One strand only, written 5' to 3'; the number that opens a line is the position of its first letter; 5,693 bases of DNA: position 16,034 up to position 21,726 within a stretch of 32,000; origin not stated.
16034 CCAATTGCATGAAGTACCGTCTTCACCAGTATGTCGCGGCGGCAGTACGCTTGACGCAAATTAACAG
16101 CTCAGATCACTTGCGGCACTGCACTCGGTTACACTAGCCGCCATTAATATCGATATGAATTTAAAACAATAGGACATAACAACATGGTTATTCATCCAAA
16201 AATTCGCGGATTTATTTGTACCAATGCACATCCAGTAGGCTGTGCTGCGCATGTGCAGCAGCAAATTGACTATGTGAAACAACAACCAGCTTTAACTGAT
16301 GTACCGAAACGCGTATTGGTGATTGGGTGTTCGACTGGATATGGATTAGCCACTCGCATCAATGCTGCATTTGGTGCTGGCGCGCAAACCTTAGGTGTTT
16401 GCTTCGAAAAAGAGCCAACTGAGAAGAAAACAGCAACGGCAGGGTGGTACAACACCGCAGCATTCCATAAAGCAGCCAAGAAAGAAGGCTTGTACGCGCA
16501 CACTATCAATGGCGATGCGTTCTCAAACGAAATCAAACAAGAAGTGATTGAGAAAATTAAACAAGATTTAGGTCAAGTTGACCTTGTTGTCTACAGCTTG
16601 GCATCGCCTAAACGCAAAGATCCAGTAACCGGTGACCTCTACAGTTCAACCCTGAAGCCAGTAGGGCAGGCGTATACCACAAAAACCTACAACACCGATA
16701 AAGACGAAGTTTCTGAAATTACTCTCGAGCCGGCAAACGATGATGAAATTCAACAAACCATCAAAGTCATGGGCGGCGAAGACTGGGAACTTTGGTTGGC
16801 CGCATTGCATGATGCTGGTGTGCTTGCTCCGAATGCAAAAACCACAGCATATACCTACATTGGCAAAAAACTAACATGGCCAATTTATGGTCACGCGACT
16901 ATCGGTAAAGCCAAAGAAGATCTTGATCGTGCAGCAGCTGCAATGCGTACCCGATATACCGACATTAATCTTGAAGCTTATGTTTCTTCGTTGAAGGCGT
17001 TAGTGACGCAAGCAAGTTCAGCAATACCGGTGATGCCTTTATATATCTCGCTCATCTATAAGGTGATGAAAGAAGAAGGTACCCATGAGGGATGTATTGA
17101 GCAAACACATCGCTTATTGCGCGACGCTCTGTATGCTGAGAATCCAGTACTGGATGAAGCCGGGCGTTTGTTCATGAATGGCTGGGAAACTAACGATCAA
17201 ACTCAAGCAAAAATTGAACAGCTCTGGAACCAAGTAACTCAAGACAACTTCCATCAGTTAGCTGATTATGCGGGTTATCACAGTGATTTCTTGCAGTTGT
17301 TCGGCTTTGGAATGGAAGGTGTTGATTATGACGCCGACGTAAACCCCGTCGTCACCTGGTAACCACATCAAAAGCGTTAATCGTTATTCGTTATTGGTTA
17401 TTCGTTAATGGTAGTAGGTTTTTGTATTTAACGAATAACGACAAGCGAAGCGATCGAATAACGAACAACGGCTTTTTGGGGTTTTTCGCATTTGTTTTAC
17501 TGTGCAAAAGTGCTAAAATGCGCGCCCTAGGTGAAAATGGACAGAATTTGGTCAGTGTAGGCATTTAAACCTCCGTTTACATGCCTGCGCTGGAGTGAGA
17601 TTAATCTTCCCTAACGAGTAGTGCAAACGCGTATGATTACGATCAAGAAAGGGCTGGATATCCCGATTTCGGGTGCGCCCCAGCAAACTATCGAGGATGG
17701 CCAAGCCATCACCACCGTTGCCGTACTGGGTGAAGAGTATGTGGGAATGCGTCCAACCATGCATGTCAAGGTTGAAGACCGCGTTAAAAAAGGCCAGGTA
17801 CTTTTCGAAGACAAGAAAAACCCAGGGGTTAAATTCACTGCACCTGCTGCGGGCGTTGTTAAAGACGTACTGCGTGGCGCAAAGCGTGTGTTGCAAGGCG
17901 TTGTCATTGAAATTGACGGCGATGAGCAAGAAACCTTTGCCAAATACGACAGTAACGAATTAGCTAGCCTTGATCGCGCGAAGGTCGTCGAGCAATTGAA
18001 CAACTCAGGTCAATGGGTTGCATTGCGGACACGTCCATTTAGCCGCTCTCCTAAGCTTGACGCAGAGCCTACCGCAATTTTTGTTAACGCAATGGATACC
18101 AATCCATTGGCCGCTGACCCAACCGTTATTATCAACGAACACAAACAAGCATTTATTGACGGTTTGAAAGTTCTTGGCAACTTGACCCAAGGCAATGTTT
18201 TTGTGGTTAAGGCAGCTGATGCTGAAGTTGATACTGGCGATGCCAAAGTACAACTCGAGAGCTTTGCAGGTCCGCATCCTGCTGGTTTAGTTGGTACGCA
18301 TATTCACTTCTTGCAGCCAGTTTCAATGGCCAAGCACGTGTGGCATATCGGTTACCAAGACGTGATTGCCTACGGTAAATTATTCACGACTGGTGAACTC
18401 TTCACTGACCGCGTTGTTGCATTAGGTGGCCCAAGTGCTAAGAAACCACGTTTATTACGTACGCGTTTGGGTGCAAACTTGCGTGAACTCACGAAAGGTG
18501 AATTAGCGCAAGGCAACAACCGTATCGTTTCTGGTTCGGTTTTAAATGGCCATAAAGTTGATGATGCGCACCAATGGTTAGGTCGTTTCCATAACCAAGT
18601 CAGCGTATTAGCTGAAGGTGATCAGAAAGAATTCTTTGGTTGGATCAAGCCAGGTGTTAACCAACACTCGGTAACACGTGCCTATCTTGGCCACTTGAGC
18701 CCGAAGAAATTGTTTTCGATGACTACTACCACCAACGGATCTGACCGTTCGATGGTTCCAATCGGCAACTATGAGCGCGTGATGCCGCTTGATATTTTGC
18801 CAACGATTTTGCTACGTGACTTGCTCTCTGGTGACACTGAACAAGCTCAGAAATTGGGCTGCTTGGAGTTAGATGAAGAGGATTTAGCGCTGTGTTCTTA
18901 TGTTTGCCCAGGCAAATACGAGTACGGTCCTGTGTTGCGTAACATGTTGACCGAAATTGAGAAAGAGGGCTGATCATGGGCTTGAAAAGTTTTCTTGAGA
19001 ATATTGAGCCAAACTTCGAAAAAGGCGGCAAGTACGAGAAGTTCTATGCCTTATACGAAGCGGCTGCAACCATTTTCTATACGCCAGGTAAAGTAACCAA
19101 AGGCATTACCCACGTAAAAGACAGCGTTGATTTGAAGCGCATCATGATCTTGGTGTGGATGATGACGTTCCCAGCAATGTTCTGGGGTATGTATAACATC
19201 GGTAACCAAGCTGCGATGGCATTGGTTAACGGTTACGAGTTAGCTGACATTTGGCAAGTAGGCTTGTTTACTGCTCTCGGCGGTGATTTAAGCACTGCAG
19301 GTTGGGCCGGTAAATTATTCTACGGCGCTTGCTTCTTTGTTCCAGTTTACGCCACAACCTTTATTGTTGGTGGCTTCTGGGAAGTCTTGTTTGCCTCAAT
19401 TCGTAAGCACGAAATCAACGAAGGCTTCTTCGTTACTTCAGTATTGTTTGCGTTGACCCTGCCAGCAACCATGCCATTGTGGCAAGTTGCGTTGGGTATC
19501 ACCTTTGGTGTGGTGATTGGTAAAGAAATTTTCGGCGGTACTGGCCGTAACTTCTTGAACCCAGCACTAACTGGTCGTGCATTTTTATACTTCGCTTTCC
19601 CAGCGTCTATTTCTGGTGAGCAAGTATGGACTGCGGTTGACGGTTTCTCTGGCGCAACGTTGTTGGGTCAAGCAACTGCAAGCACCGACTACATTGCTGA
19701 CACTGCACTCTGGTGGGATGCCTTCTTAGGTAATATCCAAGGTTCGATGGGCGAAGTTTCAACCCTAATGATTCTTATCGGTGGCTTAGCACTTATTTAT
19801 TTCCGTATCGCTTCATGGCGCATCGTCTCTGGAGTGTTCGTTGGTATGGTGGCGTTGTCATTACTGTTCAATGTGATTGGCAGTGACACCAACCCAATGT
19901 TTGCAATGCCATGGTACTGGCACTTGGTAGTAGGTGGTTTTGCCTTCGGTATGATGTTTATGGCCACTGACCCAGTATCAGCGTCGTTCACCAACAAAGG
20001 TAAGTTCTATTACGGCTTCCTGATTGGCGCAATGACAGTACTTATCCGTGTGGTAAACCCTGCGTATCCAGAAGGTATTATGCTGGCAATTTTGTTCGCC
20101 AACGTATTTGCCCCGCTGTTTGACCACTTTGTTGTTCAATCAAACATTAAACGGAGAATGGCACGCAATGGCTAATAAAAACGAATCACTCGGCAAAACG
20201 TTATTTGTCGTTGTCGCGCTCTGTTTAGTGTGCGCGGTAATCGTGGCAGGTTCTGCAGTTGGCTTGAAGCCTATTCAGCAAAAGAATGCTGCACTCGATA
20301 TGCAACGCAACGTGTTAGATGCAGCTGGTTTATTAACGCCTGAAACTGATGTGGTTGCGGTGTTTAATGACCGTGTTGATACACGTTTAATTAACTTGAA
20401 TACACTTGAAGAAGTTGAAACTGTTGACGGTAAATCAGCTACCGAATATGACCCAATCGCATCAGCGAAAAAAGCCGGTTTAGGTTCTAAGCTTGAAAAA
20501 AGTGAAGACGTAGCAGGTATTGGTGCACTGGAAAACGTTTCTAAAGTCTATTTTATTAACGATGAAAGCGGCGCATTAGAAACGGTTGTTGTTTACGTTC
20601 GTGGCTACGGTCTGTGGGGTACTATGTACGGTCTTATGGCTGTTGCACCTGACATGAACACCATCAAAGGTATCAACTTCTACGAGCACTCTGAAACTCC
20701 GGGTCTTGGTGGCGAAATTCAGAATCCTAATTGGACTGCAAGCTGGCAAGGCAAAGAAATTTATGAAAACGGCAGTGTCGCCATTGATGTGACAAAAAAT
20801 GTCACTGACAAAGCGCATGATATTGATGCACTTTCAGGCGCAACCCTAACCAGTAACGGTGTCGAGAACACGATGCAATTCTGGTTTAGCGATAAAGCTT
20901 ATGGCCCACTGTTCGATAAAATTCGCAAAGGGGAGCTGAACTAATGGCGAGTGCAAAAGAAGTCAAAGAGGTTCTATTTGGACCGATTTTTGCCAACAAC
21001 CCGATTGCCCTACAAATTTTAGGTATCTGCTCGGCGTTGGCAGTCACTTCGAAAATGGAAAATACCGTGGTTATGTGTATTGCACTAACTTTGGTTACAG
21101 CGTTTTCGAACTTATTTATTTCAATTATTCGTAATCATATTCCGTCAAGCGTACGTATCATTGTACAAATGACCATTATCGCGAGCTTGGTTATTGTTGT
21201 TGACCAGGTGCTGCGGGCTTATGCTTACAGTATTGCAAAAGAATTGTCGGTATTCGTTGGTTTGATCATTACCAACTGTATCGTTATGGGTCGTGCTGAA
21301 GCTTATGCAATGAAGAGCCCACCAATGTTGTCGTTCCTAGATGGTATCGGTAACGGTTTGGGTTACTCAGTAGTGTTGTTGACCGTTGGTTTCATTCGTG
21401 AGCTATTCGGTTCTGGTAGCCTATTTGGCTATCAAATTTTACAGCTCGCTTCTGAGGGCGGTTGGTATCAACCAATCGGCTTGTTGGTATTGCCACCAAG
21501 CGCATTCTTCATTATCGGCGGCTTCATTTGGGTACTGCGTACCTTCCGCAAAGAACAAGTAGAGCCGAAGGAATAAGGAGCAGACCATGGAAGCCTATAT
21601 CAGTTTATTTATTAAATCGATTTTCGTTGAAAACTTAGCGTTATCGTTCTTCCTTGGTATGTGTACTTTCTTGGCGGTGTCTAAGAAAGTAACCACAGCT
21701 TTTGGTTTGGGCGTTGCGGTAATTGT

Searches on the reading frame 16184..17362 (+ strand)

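Call 16: search_protein_families(library=ncbifam, proteins=[window:16184-17362:+], max_evalue=0.00001)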
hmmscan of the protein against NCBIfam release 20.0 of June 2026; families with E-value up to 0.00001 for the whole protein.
window:16184-17362:+ (392 aa): 2 families
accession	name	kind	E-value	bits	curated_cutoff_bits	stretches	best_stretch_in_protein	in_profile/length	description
NF043048.1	EnoyACPredFabV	equivalog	1.9e-191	636.1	400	1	1-391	1-391/395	enoyl-ACP reductase FabV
NF010177.0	PRK13656.1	subfamily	2.2e-190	632.4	403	1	1-391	1-393/398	enoyl-[acyl-carrier-protein] reductase FabV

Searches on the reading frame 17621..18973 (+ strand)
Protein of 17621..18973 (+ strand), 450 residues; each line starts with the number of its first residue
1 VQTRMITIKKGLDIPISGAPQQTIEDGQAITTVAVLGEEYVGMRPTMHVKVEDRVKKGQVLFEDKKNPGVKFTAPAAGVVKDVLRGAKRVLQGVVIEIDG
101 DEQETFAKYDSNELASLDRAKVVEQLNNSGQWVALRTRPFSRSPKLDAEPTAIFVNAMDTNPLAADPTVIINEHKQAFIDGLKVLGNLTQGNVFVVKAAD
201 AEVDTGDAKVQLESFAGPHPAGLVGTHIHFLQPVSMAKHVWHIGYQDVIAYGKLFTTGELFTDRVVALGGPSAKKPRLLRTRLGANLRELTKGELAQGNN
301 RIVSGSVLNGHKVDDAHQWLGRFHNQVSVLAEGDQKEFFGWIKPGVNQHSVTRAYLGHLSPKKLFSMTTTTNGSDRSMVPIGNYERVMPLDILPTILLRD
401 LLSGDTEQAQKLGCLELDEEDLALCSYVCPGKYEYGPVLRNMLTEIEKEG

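Call 16: search_protein_families(library=ncbifam, proteins=[window:17621-18973:+], max_evalue=0.00001)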
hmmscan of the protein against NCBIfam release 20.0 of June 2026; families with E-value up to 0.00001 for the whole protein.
window:17621-18973:+ (450 aa): 7 families
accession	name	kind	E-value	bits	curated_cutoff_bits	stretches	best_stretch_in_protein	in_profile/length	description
NF003759.0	PRK05352.1-2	equivalog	3.8e-228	757.5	505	1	5-450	1-447/447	Na(+)-translocating NADH-quinone reductase subunit A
NF003762.0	PRK05352.1-5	equivalog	6e-208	690.9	819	1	5-450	1-444/444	Na(+)-translocating NADH-quinone reductase subunit A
TIGR01936.1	nqrA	equivalog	1.8e-181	603.9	321.05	1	6-450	1-446/446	NADH:ubiquinone reductase (Na(+)-transporting) subunit A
NF003761.0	PRK05352.1-4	equivalog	1e-129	433.2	450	1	4-449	3-447/449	Na(+)-translocating NADH-quinone reductase subunit A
NF003758.0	PRK05352.1-1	equivalog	2.2e-51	175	850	1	6-449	3-459/468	Na(+)-translocating NADH-quinone reductase subunit A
TIGR01945.1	rnfC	subfamily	4e-15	55.3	245.95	1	21-200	19-205/435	RnfABCDGE type electron transport complex subunit C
NF003454.1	PRK05035.1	equivalog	1.2e-13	50.4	345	1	31-200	31-206/556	electron transport complex subunit RsxC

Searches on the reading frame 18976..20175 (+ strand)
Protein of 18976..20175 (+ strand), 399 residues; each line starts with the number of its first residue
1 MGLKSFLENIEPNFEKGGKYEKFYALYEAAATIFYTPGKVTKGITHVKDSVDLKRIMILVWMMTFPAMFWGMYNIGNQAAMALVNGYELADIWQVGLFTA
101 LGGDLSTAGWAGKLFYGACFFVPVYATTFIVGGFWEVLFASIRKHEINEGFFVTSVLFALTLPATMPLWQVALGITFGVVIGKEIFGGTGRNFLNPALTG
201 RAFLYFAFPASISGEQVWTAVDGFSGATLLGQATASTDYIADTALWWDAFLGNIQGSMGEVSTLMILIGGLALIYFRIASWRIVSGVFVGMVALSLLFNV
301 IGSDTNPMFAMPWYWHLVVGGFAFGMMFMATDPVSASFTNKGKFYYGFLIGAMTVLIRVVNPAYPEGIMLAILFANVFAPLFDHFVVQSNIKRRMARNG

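Call 16: search_protein_families(library=ncbifam, proteins=[window:18976-20175:+], max_evalue=0.00001)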
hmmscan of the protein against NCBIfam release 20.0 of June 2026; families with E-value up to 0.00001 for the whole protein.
window:18976-20175:+ (399 aa): 6 families
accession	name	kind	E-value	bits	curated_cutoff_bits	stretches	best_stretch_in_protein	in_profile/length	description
NF003756.0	PRK05349.1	equivalog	7.8e-200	663.9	414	1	1-398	1-404/406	NADH:ubiquinone reductase (Na(+)-transporting) subunit B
TIGR01937.1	nqrB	equivalog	7e-175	581.8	349.9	1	3-394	1-413/413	NADH:ubiquinone reductase (Na(+)-transporting) subunit B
NF002181.0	PRK01024.1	equivalog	9.6e-98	328.1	792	2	13-220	11-219/503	Na(+)-transporting NADH-quinone reductase subunit B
TIGR01946.1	rnfD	subfamily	1.5e-55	188.8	207.05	1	115-386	31-320/327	RnfABCDGE type electron transport complex subunit D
NF002011.0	PRK00816.1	equivalog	6.1e-40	137.4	415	2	215-386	174-342/352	electron transport complex subunit RsxD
NF041838.1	rnfD_Methano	equivalog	2.7e-27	95.9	400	2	248-385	150-279/285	Rnf electron transport complex subunit RnfD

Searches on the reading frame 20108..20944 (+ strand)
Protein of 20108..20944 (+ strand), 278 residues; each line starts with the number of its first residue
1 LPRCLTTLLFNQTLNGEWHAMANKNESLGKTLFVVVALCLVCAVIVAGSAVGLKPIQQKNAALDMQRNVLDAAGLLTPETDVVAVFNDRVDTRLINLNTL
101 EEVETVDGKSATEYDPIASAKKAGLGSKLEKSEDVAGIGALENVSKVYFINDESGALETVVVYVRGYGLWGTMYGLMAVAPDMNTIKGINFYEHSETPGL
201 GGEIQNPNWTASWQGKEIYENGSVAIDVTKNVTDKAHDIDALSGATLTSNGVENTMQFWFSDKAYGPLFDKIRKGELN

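Call 16: search_protein_families(library=ncbifam, proteins=[window:20108-20944:+], max_evalue=0.00001)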
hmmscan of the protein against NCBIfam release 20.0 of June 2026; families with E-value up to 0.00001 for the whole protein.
window:20108-20944:+ (278 aa): 15 families
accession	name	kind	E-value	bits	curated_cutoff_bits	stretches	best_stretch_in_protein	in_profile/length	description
NF003749.0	PRK05346.1-5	equivalog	2.8e-95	318.6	255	1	22-277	2-259/261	Na(+)-translocating NADH-quinone reductase subunit C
NF003746.0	PRK05346.1-1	equivalog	6.6e-86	287.7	337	1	21-278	3-262/264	Na(+)-translocating NADH-quinone reductase subunit C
NF003748.0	PRK05346.1-4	equivalog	3.1e-74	249.7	455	1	21-278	1-265/265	Na(+)-translocating NADH-quinone reductase subunit C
TIGR01938.1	nqrC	equivalog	6.4e-69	232.3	144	1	26-269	2-249/251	NADH:ubiquinone reductase (Na(+)-transporting) subunit C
NF003747.0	PRK05346.1-2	equivalog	7.3e-55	186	336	1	21-274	1-253/260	Na(+)-translocating NADH-quinone reductase subunit C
NF003750.0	PRK05346.2-1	equivalog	5e-31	108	352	1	31-257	9-212/225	Na(+)-translocating NADH-quinone reductase subunit C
NF003753.0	PRK05346.2-4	equivalog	1.7e-27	96.4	329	1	21-257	1-233/249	Na(+)-translocating NADH-quinone reductase subunit C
NF003755.0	PRK05346.2-6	equivalog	1e-26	93.5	563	1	82-273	101-301/310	Na(+)-translocating NADH-quinone reductase subunit C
NF003752.0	PRK05346.2-3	equivalog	4e-24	85.3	617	1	152-221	168-237/316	Na(+)-translocating NADH-quinone reductase subunit C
NF003751.0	PRK05346.2-2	equivalog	1.7e-19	70.1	630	1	155-254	174-291/320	Na(+)-translocating NADH-quinone reductase subunit C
NF003754.0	PRK05346.2-5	equivalog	9.6e-18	64.6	677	1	142-252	164-291/320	Na(+)-translocating NADH-quinone reductase subunit C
TIGR01947.1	rnfG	subfamily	2.1e-15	57.3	102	1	135-257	58-179/187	RnfABCDGE type electron transport complex subunit G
NF045876.1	RnfG_DVU2794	exception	1.4e-11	44.3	205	1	147-257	72-173/190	RnfABCDGE type electron transport complex subunit G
NF041840.1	rnfG_Methano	equivalog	2.9e-10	40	230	1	148-257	77-178/189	Rnf electron transport complex subunit RnfG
NF002519.0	PRK01908.1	equivalog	1.4e-07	31.4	178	1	156-254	88-183/209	electron transport complex subunit RsxG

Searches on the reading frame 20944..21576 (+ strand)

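Call 16: search_protein_families(library=ncbifam, proteins=[window:20944-21576:+], max_evalue=0.00001)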
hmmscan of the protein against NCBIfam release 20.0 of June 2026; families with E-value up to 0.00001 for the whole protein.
window:20944-21576:+ (210 aa): 10 families
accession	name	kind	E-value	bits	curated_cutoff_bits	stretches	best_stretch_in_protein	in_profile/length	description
NF006777.0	PRK09292.1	equivalog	1e-106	355.3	235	1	2-207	2-207/209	NADH:ubiquinone reductase (Na(+)-transporting) subunit D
TIGR01939.1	nqrD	equivalog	5.6e-98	326.9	244.85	1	3-207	2-207/207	NADH:ubiquinone reductase (Na(+)-transporting) subunit D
NF009070.0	PRK12405.1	subfamily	5.4e-58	195.9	184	1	6-205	3-210/231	electron transport complex subunit RsxE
TIGR01948.1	rnfE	subfamily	3.9e-54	183.2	213.4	1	13-201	6-193/196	RnfABCDGE type electron transport complex subunit E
NF041839.1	rnfE_Methano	equivalog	1.9e-48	165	350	1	15-204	10-197/203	Rnf electron transport complex subunit RnfE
TIGR01943.1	rnfA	subfamily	1.2e-20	74.8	229.3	1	10-154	6-156/190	RnfABCDGE type electron transport complex subunit A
NF041835.1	rnfA_Methano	equivalog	1.1e-14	55.3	300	1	8-153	7-158/195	Rnf electron transport complex subunit RnfA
NF003481.0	PRK05151.1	equivalog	3.1e-14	53.6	240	1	10-154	7-157/193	electron transport complex subunit RsxA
TIGR01940.1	nqrE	equivalog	1.4e-08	35.3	247.55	1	13-153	9-165/200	NADH:ubiquinone reductase (Na(+)-transporting) subunit E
NF009108.0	PRK12456.1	equivalog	8.3e-06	26.1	398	0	15-154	13-164/199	Na(+)-translocating NADH-quinone reductase subunit E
